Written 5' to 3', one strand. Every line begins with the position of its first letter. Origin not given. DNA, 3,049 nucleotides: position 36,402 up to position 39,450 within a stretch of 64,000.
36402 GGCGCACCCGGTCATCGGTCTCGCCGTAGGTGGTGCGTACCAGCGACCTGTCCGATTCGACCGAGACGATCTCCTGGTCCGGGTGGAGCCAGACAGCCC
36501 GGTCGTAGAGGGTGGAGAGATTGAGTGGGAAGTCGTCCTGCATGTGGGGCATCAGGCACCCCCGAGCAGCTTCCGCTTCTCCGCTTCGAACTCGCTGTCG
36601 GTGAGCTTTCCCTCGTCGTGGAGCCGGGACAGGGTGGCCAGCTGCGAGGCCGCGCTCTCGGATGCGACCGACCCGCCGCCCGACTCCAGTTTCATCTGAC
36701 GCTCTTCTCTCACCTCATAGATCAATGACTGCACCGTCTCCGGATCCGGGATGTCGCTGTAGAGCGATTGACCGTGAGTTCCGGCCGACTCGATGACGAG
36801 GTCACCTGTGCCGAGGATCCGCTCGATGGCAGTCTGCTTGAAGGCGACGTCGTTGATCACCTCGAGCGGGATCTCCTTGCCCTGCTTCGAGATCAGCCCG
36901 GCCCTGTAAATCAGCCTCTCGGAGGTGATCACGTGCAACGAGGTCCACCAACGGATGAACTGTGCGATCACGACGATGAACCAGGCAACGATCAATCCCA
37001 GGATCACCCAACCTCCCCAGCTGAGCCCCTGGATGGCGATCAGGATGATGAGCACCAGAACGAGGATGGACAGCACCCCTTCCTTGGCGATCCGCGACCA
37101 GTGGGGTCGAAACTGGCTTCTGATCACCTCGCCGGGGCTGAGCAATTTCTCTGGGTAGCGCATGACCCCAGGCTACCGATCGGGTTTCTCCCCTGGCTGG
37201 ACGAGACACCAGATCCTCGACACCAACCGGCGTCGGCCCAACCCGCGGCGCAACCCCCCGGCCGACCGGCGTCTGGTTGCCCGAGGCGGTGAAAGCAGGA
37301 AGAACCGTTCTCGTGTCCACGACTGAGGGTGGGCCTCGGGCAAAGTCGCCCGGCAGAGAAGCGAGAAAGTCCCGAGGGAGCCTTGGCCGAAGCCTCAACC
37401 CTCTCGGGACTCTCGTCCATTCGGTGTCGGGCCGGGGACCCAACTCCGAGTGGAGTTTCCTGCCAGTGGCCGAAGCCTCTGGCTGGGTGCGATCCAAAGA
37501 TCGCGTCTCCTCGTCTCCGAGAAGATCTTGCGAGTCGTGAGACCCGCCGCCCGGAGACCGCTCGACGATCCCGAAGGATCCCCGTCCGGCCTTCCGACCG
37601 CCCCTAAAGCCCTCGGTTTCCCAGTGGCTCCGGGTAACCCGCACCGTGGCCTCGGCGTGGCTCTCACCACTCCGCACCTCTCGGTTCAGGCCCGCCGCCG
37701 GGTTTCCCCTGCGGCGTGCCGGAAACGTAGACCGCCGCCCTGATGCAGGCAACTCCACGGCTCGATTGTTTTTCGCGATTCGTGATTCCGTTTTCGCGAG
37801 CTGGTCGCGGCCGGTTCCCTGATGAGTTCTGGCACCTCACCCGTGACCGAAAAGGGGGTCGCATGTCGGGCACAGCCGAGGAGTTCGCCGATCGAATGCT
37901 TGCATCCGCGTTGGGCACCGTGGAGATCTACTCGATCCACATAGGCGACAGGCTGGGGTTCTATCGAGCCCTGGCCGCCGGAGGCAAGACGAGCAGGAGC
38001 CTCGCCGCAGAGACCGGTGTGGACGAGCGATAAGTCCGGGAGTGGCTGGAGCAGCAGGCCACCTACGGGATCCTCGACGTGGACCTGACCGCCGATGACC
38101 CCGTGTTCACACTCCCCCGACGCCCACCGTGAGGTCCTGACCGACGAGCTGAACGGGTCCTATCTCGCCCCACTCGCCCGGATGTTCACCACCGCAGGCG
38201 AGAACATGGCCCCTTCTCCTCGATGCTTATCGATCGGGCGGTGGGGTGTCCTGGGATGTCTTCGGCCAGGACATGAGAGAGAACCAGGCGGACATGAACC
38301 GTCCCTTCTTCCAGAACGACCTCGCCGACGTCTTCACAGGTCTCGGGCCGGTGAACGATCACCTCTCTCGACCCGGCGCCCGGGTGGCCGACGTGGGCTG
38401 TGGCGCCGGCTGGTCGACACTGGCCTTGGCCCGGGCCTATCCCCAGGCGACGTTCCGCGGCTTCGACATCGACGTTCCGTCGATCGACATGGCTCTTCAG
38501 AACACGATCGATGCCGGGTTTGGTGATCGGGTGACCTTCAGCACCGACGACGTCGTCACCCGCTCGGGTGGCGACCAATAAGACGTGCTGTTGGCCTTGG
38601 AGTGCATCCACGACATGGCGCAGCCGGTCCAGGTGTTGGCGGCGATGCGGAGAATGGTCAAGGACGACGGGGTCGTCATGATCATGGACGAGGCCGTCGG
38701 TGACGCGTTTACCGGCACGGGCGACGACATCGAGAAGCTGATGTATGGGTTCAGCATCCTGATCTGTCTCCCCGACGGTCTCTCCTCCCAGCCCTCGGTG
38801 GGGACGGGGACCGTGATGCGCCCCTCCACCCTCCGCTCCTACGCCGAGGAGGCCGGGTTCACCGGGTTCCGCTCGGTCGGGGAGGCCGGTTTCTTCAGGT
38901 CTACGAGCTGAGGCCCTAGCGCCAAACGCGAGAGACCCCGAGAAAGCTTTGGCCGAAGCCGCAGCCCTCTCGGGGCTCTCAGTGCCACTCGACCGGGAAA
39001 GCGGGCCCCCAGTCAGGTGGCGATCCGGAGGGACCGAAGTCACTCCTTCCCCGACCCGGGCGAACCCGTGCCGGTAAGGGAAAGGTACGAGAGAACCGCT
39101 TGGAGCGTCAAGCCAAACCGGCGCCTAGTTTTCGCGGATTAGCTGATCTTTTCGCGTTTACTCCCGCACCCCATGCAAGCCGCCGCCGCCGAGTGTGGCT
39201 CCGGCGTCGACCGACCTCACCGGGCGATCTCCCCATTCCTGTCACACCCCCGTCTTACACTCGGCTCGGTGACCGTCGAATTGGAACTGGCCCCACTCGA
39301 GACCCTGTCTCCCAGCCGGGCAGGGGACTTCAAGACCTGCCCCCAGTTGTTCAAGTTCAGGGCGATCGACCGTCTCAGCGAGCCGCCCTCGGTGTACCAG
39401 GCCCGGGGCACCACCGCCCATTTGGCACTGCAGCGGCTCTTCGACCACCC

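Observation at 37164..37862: ORF-free ~700 nt stretch built from hairpins whose loops are UUCG/GNRA only on the minus strand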

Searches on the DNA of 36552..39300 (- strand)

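Call 4: search_rna_families(source=window, start=36900, end=39300, threshold=evalue, max_evalue=10, show_alignments=3)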
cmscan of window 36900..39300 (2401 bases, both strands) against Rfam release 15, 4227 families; matches with E-value up to 10: 4.
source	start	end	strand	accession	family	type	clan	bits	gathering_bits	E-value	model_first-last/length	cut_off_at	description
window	38911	38995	-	RF00967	mir-281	Gene; miRNA;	-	20.3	70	0.93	1-86/86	no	mir-281 microRNA precursor family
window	37616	37706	-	RF03984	MIR2933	Gene; miRNA;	-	17.9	70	2.6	1-112/112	no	MIR2933 microRNA precursor family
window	37677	37721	-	RF03006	M23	Gene; sRNA;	-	17.2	41.2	6.3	1-53/53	no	M23 RNA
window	37414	37456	-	RF01921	mir-1296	Gene; miRNA;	-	17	100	9.4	1-87/87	no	mir-1296 microRNA precursor family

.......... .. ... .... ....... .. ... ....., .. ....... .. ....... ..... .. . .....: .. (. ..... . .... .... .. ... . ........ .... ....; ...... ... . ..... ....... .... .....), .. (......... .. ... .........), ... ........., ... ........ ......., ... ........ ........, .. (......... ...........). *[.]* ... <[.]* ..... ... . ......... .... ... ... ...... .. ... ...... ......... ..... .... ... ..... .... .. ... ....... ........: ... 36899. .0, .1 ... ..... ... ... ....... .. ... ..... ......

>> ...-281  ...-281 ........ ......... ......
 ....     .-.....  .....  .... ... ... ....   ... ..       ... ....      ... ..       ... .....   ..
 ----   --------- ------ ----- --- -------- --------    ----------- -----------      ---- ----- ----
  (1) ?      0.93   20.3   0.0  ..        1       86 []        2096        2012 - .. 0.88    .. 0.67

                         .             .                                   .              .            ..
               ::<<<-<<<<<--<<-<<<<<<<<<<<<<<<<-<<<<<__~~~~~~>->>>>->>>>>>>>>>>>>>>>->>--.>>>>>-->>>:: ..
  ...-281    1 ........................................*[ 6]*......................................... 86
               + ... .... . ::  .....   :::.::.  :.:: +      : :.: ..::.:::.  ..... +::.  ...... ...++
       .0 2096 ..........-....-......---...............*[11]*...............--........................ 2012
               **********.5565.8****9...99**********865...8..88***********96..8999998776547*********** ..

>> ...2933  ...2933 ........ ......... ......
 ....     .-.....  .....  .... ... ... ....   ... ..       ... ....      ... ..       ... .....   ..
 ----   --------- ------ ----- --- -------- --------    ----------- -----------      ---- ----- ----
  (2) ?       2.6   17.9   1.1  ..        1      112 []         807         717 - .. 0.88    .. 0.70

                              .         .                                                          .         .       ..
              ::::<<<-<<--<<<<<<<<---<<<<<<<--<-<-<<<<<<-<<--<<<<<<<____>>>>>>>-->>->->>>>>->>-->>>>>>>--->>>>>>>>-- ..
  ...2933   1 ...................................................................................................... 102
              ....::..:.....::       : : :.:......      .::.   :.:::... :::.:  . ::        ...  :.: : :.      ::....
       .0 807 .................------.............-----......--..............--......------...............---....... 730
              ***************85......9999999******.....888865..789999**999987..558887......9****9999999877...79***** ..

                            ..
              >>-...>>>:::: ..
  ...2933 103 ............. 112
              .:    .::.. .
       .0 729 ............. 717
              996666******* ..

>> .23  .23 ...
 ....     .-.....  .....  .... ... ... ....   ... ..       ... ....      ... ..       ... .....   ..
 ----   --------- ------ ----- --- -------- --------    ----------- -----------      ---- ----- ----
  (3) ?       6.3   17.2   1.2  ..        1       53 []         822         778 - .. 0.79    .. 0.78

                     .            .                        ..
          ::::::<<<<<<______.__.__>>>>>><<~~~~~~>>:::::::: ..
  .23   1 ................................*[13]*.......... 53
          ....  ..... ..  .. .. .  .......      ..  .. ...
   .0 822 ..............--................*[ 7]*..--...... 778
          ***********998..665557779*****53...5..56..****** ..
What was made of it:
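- On Any Rfam 15 family (4227 models): At E<=10 on 36900-39300 only chance-level miRNA/sRNA hits appear, 17-20 bits against cut-offs of 41-100 (call 4).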

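Call 32: search_rna_families(sources=[L022, L021, L036, L030, L033, L009, L010], threshold=evalue, max_evalue=5)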
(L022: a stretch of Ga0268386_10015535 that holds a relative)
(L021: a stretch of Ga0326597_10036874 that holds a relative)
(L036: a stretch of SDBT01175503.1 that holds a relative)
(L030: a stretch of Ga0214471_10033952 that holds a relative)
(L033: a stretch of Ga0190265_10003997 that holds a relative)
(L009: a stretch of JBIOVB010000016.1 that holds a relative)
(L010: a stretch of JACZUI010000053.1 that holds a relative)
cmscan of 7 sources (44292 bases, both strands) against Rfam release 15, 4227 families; matches with E-value up to 5: 2.
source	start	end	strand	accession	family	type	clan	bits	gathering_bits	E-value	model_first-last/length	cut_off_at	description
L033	1260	1359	+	RF00794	mir-42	Gene; miRNA;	CL00088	21.4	70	2.9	1-102/102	no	mir-42 microRNA precursor family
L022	4170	4208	-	RF02990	gut-2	Gene; sRNA;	-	21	39.8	2.9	1-48/48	no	gut-2 RNA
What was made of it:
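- On Any Rfam 15 family (4227 models): Nothing falls on the RNAs in 7 relatives (call 32).
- No Rfam hit even at E<=10 (calls 4, 32).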

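Call 40: build_rna_model(alignment_id=A3)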
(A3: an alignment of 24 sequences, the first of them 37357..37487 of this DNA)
Model R1 built from alignment A3 (24 sequences, 133 columns); structure: RNAalifold consensus.
model positions 129; base pairs 39; branch points 2; effective number of sequences 0.99; information 0.59 bits per position. Calibrated on 0.2 Mb of random sequence (short: E-values are rough).
structure used (alignment columns):
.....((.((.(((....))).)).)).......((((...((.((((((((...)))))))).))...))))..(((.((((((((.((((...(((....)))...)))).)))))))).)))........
